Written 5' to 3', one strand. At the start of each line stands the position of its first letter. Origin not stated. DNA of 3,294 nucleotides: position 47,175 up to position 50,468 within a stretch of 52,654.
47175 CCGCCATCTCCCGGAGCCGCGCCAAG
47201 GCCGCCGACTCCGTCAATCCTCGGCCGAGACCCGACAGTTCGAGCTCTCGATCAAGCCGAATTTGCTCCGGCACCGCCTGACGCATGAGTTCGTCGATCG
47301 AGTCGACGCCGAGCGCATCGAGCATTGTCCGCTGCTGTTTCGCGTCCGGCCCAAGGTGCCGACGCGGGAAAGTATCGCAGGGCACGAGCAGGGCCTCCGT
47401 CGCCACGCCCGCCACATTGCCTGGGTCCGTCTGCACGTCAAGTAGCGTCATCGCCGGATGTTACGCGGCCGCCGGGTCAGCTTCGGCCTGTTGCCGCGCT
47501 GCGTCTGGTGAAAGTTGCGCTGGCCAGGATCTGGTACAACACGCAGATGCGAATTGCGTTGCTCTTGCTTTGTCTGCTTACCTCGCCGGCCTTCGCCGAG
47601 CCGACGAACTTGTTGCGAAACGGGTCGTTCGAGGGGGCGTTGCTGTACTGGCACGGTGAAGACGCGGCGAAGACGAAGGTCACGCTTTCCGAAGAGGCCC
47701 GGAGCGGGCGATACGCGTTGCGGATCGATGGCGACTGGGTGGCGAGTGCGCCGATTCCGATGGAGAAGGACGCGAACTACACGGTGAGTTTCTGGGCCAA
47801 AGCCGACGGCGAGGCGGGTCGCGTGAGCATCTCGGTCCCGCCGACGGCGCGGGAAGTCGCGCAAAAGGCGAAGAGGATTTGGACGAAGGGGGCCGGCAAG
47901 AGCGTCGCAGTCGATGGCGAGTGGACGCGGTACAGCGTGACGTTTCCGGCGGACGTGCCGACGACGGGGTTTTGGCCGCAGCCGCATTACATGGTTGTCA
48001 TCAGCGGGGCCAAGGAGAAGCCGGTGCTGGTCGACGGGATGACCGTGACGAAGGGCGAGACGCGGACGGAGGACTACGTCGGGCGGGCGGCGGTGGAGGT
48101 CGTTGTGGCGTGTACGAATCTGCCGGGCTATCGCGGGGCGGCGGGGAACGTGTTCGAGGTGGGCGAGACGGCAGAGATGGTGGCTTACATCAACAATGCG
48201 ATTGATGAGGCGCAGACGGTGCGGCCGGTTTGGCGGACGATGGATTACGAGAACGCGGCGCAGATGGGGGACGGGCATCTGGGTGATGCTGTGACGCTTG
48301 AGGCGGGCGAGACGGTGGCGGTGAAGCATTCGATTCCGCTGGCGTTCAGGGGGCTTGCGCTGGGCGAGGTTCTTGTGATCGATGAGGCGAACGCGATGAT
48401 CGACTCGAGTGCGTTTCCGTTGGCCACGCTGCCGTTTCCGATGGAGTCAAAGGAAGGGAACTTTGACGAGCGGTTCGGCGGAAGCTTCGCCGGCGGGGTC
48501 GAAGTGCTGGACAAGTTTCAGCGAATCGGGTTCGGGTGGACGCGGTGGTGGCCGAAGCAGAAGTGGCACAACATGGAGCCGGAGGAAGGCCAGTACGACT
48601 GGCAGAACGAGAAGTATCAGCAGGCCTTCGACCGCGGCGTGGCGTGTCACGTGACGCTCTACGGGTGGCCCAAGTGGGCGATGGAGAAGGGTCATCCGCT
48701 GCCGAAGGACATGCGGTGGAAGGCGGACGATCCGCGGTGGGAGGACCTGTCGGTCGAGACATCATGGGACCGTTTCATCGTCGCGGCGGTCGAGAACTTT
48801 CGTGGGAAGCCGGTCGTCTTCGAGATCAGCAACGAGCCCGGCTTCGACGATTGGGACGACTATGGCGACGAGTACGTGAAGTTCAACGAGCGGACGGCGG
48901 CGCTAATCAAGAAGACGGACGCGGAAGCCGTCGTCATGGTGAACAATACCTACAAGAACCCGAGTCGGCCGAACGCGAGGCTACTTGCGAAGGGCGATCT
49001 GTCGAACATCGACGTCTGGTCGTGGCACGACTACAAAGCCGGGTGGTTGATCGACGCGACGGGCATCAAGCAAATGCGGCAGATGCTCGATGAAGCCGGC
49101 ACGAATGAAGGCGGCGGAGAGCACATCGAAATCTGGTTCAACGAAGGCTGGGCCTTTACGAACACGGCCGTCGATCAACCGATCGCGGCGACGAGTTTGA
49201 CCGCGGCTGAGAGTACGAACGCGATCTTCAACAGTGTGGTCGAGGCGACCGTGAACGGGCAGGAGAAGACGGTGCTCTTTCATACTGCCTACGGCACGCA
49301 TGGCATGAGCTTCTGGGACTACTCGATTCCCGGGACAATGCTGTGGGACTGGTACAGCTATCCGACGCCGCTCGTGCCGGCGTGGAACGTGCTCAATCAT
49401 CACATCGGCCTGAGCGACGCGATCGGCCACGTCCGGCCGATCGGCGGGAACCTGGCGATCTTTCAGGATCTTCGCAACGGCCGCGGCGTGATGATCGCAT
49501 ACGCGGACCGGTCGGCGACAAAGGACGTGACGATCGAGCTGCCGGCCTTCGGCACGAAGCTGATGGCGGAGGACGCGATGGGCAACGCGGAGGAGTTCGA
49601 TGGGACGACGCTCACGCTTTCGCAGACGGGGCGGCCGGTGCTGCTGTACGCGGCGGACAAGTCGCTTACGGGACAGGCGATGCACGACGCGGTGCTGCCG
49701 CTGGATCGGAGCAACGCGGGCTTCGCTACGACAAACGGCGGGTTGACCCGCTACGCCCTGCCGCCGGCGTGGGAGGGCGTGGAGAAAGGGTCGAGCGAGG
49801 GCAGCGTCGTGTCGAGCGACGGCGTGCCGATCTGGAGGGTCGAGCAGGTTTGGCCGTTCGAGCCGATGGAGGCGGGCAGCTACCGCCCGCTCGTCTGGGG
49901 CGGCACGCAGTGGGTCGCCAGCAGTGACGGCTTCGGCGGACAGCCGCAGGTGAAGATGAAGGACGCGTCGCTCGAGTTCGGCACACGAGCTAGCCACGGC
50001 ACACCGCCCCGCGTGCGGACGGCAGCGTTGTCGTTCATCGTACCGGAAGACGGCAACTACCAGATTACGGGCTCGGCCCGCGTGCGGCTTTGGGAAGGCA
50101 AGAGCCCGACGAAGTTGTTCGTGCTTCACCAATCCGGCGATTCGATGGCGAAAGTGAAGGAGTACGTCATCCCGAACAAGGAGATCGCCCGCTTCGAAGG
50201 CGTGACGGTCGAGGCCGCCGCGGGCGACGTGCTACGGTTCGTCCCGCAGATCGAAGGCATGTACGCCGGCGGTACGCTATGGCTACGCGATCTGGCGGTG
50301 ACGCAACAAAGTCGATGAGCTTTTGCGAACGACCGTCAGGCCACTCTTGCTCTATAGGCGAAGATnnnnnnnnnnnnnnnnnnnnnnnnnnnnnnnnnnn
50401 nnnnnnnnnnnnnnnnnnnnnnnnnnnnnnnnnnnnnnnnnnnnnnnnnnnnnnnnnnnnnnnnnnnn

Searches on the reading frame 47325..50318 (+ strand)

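Call 16: search_protein_families(library=pfam, proteins=[window:47325-50318:+], max_evalue=0.001)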
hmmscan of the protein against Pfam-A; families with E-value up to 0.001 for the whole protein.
window:47325-50318:+ (997 aa): 1 family
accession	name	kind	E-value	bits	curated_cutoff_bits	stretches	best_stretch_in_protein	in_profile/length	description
PF02018.23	CBM_4_9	-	2.5e-11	44.5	25.9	1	95-210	2-119/136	Carbohydrate binding domain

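Call 34: search_protein_families(library=ncbifam, proteins=[window:47325-50318:+], max_evalue=0.001)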
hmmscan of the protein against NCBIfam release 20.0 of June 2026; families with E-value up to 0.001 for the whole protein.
window:47325-50318:+ (997 aa): 1 family
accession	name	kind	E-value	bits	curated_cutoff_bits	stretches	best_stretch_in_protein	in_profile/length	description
NF048003.1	GTA_spike_fiber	domain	1.3e-05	25.9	36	1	94-248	7-168/182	phage head spike fiber domain-containing protein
